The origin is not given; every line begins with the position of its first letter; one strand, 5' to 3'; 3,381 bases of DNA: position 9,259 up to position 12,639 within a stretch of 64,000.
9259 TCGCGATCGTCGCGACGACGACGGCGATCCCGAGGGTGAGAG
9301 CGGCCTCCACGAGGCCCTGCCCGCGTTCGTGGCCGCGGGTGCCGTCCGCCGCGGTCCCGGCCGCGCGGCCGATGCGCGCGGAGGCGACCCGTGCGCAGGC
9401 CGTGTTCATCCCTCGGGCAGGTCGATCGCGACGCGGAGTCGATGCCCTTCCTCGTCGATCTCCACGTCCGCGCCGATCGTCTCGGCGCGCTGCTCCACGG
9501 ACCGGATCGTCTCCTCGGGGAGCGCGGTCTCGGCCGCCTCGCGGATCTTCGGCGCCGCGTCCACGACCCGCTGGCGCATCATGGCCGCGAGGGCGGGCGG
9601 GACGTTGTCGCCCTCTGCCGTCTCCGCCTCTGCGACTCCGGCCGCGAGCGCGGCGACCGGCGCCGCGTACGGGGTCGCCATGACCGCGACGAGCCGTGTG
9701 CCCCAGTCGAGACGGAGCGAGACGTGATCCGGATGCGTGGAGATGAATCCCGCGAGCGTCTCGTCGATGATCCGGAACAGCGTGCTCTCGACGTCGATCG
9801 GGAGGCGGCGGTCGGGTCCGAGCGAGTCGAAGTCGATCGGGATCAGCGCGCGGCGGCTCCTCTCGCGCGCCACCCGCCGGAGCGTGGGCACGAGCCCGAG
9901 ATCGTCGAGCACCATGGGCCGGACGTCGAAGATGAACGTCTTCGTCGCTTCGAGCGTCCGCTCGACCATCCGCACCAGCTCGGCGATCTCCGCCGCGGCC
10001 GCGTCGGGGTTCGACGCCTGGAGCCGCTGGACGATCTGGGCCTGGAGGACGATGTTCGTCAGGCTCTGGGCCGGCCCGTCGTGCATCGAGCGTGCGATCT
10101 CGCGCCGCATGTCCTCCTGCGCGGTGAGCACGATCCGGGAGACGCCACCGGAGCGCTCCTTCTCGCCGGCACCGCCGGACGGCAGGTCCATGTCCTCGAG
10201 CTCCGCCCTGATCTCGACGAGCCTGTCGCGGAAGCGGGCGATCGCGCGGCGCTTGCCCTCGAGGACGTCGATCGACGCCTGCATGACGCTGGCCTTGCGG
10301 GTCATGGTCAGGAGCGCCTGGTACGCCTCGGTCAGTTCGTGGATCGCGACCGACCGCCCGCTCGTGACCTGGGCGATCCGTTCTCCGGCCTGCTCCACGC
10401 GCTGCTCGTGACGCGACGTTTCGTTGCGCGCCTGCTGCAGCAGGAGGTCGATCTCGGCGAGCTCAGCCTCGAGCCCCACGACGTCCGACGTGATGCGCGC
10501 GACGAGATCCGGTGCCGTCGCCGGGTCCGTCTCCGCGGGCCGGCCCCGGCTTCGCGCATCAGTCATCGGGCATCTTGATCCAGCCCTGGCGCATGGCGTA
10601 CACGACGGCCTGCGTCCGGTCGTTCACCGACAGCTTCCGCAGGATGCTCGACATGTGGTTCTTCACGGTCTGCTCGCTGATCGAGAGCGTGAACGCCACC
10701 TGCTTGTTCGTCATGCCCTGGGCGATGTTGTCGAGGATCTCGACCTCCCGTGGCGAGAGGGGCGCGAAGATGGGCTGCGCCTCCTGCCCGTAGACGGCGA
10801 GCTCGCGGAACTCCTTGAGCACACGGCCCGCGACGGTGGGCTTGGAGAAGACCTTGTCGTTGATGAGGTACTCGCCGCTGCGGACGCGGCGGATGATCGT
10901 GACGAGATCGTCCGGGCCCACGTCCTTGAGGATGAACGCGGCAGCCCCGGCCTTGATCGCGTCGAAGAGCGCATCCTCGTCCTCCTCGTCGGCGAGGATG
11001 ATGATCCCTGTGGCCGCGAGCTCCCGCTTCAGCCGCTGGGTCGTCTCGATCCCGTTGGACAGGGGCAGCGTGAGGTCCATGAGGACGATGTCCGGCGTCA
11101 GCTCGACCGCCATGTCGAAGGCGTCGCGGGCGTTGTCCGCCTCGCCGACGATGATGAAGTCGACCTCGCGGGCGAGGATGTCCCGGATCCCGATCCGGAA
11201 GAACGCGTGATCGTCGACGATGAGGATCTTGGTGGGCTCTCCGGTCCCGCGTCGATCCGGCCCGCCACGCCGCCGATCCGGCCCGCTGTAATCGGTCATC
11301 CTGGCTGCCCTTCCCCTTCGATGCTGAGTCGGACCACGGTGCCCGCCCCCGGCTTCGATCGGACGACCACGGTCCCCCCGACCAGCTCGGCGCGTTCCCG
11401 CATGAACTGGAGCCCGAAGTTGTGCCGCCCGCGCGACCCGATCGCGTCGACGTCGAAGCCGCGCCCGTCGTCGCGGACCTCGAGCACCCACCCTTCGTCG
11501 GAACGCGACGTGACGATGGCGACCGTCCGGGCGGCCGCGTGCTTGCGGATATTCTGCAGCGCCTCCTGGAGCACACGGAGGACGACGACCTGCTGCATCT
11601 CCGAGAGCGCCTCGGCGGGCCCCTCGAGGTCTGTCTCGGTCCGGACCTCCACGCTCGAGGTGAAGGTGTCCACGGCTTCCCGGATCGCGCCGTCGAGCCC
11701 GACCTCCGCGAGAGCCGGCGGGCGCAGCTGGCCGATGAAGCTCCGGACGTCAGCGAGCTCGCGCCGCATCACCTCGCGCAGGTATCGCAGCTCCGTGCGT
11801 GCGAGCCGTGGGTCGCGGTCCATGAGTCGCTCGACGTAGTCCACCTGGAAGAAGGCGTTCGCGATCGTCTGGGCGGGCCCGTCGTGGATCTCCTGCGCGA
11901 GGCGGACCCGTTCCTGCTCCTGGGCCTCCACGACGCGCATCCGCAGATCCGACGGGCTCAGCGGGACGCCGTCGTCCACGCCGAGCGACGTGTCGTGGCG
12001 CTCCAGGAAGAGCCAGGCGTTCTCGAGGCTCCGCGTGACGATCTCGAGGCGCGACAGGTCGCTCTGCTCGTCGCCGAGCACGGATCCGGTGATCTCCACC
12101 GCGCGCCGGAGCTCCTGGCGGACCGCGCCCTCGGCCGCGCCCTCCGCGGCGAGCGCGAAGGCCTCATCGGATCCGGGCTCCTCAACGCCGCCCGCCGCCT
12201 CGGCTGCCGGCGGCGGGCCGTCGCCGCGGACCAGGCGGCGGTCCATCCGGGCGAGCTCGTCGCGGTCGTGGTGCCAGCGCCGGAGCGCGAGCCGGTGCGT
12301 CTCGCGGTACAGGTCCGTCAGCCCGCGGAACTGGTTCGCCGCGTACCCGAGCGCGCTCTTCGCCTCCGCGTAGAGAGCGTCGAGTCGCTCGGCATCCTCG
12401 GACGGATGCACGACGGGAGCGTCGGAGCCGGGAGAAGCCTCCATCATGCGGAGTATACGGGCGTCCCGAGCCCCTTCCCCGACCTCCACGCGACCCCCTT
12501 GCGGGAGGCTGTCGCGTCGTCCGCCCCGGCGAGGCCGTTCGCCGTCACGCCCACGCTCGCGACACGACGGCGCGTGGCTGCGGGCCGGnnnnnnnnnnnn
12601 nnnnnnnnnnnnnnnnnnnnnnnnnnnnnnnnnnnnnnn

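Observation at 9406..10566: Histidine-kinase paralogue keeps the DHp His but has lost the ATP-binding motifs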

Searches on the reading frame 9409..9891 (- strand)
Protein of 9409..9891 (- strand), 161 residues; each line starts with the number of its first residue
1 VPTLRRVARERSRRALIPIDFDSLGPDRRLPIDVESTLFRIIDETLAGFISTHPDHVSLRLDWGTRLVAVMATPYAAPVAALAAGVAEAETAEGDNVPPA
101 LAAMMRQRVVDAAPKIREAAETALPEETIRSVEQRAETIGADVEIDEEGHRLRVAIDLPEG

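Call 32: search_protein_representatives(alignment_id=A3)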
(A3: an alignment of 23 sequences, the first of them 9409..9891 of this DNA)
Query: 23 sequences, 172 profile positions. Proteins with E-value up to 0.001 (for the whole library): 340; up to 1e-10: 193; up to 1e-30: 80. The best 150 are listed.
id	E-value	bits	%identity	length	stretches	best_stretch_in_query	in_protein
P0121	9.1e-66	237.4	-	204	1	1-166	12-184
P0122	7.2e-64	231.3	-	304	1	1-165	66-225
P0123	3.3e-62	225.8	-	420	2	1-165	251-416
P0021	2.2e-60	219.9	-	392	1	1-166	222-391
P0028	4.4e-60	218.9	-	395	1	1-167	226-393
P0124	4.8e-58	212.3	-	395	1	1-168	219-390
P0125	2.1e-56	206.9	-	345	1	1-167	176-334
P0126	1.0e-54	201.4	-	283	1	1-168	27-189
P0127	1.6e-54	200.8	-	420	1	1-166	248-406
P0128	1.0e-53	198.2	-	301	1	1-166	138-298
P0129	1.0e-50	188.4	-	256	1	1-141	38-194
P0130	4.6e-49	183.1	-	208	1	1-161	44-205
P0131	5.7e-49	182.8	-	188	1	1-165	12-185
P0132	8.6e-49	182.2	-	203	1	1-167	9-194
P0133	2.9e-48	180.4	-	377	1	1-165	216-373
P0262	2.4e-18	83.1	-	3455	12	124-161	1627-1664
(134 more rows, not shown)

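Call 40: predict_structure(alignment_id=A3)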
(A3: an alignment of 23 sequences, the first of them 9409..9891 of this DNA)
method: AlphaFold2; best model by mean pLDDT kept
length: 161 residues; sequences in the alignment: 23
mean_pLDDT: 84.5   pTM: 0.72
mean pLDDT of the five models: 84.5, 83.9, 79.3, 79.1, 78.1
residues with pLDDT >= 90: 98; 70-90: 27; 50-70: 35; < 50: 1
segments of 3 or more residues with pLDDT < 50: none
pLDDT, mean of each block of 10 residues (from residue 1): 88 95 92 95 95 94 95 73 53 66 73 62 92 97 93 93 64
secondary structure, 60 per line:
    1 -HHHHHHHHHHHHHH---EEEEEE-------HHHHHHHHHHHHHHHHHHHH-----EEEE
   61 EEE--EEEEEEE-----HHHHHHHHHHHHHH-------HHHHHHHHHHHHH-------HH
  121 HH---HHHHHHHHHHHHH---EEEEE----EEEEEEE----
elements in order: H2-15 E19-24 H32-51 E57-63 E66-72 H78-91 H99-111 H119-122 H126-138 E142-146 E151-157

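Call 44: fold_search(model_id=the predicted structure, library=pdb)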
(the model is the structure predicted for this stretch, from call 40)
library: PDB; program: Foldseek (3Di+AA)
matches with E <= 10: 568; with E <= 0.001: 114
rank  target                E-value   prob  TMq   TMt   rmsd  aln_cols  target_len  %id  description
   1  8oyq_B                2.6e-06  1.00  0.45  0.42  13.4       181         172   12  Structure of the Histidine Kinase CheA ATP-Binding domain in complex with compound ODDHK13 (released 2024-05-15)
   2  8pf2_B                4.0e-06  1.00  0.44  0.42  13.2       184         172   11  Structure of the Histidine Kinase CheA ATP-Binding domain in complex with compound ODDHK16 (released 2024-06-26)
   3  1i59_B                5.5e-06  1.00  0.44  0.39  13.4       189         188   12  STRUCTURE OF THE HISTIDINE KINASE CHEA ATP-BINDING DOMAIN IN COMPLEX WITH ADPNP AND MAGENSIUM (released 2001-08-26)
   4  6mi6_B                6.2e-06  1.00  0.46  0.41  12.9       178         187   14  STRUCTURE OF CHEA DOMAIN P4 IN COMPLEX WITH AN ADP ANALOG (released 2018-12-05)
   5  4gt8                  7.5e-06  1.00  0.57  0.68  11.3       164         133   15  Crystal Structure of the Catalytic and ATP-binding Domain from VraS in Complex with ADP (released 2013-08-28)
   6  1i5d                  8.5e-06  1.00  0.51  0.44  13.3       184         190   12  STRUCTURE OF CHEA DOMAIN P4 IN COMPLEX WITH TNP-ATP (released 2001-08-26)
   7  3ehg                  1.5e-05  1.00  0.60  0.75   8.9       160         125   10  Crystal structure of the ATP-binding domain of DesK in complex with ATP (released 2009-09-15)
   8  1i58_B                1.6e-05  1.00  0.49  0.46  12.8       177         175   12  STRUCTURE OF THE HISTIDINE KINASE CHEA ATP-BINDING DOMAIN IN COMPLEX WITH ATP ANALOG ADPCP AND MAGNESIUM (released 2001-08-26)
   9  1i5c_A                1.6e-05  1.00  0.47  0.43  12.7       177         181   12  STRUCTURE OF CHEA DOMAIN P4 IN COMPLEX WITH ADP (released 2001-08-26)
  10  8p3r_B                1.9e-05  1.00  0.49  0.46  12.5       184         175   11  Structure of the Histidine Kinase CheA ATP-Binding domain in complex with compound ODDHK4 (released 2024-06-12)
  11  8p3n_A                2.0e-05  1.00  0.50  0.47  12.2       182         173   11  Structure of the Histidine Kinase CheA ATP-Binding domain in complex with compound ODDHK8 (released 2024-06-12)
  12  1i59_A                2.2e-05  1.00  0.50  0.45  11.8       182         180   11  STRUCTURE OF THE HISTIDINE KINASE CHEA ATP-BINDING DOMAIN IN COMPLEX WITH ADPNP AND MAGENSIUM (released 2001-08-26)
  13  4xiv_A                2.3e-05  1.00  0.48  0.33  13.2       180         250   12  Kinase and Dimerization (P3P4) of the Thermotoga maritima CheA kinase (released 2015-11-04)
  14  1i5a_B                2.6e-05  1.00  0.43  0.40  13.5       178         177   11  STRUCTURE OF CHEA DOMAIN P4 IN COMPLEX WITH ADPCP AND MANGANESE (released 2001-08-26)
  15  8oyq_A                2.6e-05  1.00  0.41  0.38  12.3       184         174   12  Structure of the Histidine Kinase CheA ATP-Binding domain in complex with compound ODDHK13 (released 2024-05-15)
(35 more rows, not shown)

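Call 56: search_solved_structures(query=A3, max_evalue=10, show_alignments=2)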
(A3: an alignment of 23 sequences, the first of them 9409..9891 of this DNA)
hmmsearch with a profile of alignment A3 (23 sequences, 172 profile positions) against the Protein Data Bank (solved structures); distinct sequences matched with E-value up to 10: 4.
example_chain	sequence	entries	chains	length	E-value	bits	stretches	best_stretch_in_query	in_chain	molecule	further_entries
4r80_A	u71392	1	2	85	0.046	17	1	114-167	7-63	OR486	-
4gt8_A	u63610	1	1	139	0.63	13.3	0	26-51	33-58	Sensor protein vraS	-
7mwr_A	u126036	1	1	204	1.3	12.3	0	132-161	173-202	LHD101A54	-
3i2w_A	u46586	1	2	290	1.3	12.3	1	64-131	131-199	Syndapin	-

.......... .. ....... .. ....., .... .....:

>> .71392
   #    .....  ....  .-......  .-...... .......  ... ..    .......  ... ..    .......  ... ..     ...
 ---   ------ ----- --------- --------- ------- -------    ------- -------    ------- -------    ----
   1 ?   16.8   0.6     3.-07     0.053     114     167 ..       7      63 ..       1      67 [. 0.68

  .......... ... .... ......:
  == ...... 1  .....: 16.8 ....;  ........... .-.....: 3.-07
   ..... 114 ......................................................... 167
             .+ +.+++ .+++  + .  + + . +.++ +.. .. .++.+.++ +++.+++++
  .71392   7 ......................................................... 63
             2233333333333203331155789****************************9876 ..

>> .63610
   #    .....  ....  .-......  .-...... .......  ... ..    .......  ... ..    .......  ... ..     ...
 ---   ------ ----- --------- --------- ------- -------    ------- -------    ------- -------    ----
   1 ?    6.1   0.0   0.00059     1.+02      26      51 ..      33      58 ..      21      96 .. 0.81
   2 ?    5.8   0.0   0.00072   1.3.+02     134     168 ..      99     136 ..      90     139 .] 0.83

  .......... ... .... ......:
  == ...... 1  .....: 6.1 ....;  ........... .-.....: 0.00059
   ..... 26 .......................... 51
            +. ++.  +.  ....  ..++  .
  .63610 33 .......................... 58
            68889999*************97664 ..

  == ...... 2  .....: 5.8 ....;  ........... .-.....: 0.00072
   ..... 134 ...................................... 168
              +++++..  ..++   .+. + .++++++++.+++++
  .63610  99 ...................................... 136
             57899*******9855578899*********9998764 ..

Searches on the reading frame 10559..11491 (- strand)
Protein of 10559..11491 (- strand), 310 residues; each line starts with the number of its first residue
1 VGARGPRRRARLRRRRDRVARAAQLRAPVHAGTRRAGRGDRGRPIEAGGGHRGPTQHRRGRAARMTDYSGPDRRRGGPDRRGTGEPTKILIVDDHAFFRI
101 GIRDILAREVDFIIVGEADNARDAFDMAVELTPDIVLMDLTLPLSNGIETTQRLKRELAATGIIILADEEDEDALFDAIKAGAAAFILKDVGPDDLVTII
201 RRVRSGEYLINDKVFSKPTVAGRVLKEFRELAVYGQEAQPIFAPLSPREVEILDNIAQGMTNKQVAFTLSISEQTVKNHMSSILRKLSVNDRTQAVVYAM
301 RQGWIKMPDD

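Call 3: search_protein_families(library=pfam, proteins=[window:10559-11491:-], max_evalue=1)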
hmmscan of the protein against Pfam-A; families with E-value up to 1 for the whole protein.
window:10559-11491:- (310 aa): 5 families
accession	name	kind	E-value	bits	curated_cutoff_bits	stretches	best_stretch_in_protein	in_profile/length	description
PF00072.30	Response_reg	-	1.5e-23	83.5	30.2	1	89-201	1-111/111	Response regulator receiver domain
PF00196.25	GerE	-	3.1e-21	75.2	23.5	1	244-299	2-57/57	Bacterial regulatory proteins, luxR family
PF08281.18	Sigma70_r4_2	-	0.00088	19.3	25.7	1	258-287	25-54/54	Sigma-70, region 4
PF04545.22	Sigma70_r4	-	0.0017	18.3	24.1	1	257-287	18-48/50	Sigma-70, region 4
PF14493.12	HTH_40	-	0.12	13.2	27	1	256-286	9-39/89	Helix-turn-helix domain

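Call 4: search_protein_families(library=ncbifam, proteins=[window:10559-11491:-], max_evalue=1)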
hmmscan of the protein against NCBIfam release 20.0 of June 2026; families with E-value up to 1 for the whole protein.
window:10559-11491:- (310 aa): 115 families (the best 25 are shown)
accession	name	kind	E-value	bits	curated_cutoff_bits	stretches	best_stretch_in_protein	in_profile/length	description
NF007935.0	PRK10651.1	equivalog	1.4e-45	155.1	250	1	85-302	5-213/216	two-component system response regulator NarL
NF007708.0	PRK10403.1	equivalog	1.3e-42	145.7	343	1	86-300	6-209/215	nitrate/nitrite response regulator protein NarP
NF047785.1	respo_reg_MadR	equivalog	8.1e-42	142.9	300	1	88-305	2-209/209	MadR family response regulator transcription factor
NF052445.1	RespRegMctR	equivalog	4.4e-37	127.5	300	1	87-303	2-203/205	two-component system response regulator MctR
NF011896.0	PRK15369.1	equivalog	1.2e-33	116.6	242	1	87-303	4-208/211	two component system response regulator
NF007018.1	PRK09483.1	equivalog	2.4e-28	99.3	280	1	88-305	3-209/217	UvrY/SirA/GacA family response regulator transcription factor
NF041830.1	RR_TF_ErdR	exception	4.5e-22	78.8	390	1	88-297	3-203/213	response regulator transcription factor ErdR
NF041367.1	CheY_Halo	equivalog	1.8e-21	76.7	200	1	89-200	1-110/114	chemotaxis protein CheY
NF007403.0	PRK09935.1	equivalog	1.9e-20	73.4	271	1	86-300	3-205/210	fimbria biosynthesis transcriptional regulator FimZ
NF007685.0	PRK10360.1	equivalog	5e-20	72.1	258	1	88-294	3-187/196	response regulator transcription factor UhpA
NF001965.0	PRK00742.1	subfamily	1.9e-18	66.8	293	1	86-191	3-109/357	chemotaxis-specific protein-glutamate methyltransferase CheB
NF007419.0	PRK09958.1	equivalog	4.7e-18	65.5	251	1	89-299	3-198/204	acid-sensing system DNA-binding response regulator EvgA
TIGR03020.2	EpsA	equivalog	1.3e-16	61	170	1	242-300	188-246/247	XrtB/PEP-CTERM-associated transcriptional regulator EpsA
NF009206.0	PRK12555.1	subfamily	4e-16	58.9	342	1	88-188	2-103/340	chemotaxis-specific protein-glutamate methyltransferase CheB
NF052366.1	photon_PedR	equivalog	7.4e-16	58.1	120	1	245-305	3-63/74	photosynthetic electron transport-dependent transcriptional regulator PedR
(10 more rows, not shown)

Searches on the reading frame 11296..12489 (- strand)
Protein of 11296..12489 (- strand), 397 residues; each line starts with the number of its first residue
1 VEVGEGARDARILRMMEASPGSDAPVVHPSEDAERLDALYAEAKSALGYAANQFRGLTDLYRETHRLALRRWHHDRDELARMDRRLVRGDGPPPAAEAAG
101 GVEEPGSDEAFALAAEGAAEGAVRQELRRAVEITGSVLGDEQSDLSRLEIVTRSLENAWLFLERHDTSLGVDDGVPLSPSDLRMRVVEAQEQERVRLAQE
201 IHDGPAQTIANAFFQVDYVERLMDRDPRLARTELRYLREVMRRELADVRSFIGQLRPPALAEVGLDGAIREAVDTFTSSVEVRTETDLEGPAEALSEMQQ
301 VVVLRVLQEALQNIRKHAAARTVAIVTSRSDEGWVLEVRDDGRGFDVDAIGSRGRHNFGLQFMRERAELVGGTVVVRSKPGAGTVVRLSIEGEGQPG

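Call 3: search_protein_families(library=pfam, proteins=[window:11296-12489:-], max_evalue=1)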
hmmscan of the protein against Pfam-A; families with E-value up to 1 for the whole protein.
window:11296-12489:- (397 aa): 3 families
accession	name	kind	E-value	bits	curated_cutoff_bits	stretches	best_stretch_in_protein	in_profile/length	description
PF07730.19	HisKA_3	-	3.3e-15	56.8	24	1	193-260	1-68/68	Histidine kinase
PF02518.31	HATPase_c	-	2.4e-14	54.1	26.4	1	303-390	6-107/111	Histidine kinase-, DNA gyrase B-, and HSP90-like ATPase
PF13581.12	HATPase_c_2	-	0.00012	22.5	27.4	1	306-389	35-126/127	Histidine kinase-like ATPase domain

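Call 4: search_protein_families(library=ncbifam, proteins=[window:11296-12489:-], max_evalue=1)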
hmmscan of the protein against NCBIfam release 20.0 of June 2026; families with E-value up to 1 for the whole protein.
window:11296-12489:- (397 aa): 18 families
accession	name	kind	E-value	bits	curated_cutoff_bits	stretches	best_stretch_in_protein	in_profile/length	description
NF052443.1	SensHisKinMctS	equivalog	1.4e-35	122.5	700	1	181-388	238-444/457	two-component system sensor histidine kinase MctS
NF008649.0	PRK11644.1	equivalog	2.2e-29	102.6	408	1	182-388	292-494/499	signal transduction histidine-protein kinase/phosphatase UhpB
NF008184.0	PRK10935.1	equivalog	2.4e-24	85.9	553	1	193-391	363-558/565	nitrate/nitrite two-component system sensor histidine kinase NarQ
NF007896.0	PRK10600.1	equivalog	1.3e-22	80.3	578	1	192-392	389-585/598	nitrate/nitrite two-component system sensor histidine kinase NarX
NF047786.1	his_kin_MadS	equivalog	1.9e-15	56.9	500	1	190-388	227-431/434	MadS family sensor histidine kinase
NF052531.1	Strep_LiaS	equivalog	1.6e-14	54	450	1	191-388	130-323/328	envelope stress sensor histidine kinase LiaS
NF047322.1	HK_morpho_MacS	equivalog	1.1e-13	51.2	300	1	186-390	175-366/367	MacS family sensor histidine kinase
NF008298.1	PRK11086.1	subfamily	0.00082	17.9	520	1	236-390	362-523/529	DcuS/MalK family sensor histidine kinase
NF033792.0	ActS_PrrB_HisK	equivalog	0.0018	17.2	350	1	260-351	269-359/423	ActS/PrrB/RegB family redox-sensitive histidine kinase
NF040691.1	MtrAB_MtrB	equivalog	0.0071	15.4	450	1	265-390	348-490/507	MtrAB system histidine kinase MtrB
NF007898.0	PRK10604.1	equivalog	0.0079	15.4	478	1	281-348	297-364/433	two-component system sensor histidine kinase RstB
NF008468.0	PRK11360.1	equivalog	0.0094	14.3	646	1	268-390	470-606/616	two-component system sensor histidine kinase AtoS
NF041336.1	CheA_Halo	equivalog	0.013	14.1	950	1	319-352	426-459/666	chemotaxis protein CheA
NF012226.0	AdeS_HK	equivalog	0.022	14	500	1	303-350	250-297/353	two-component sensor histidine kinase AdeS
NF008543.0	PRK11466.1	equivalog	0.03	12.1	982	1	305-389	564-659/914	TMAO reductase system sensor histidine kinase/response regulator TorS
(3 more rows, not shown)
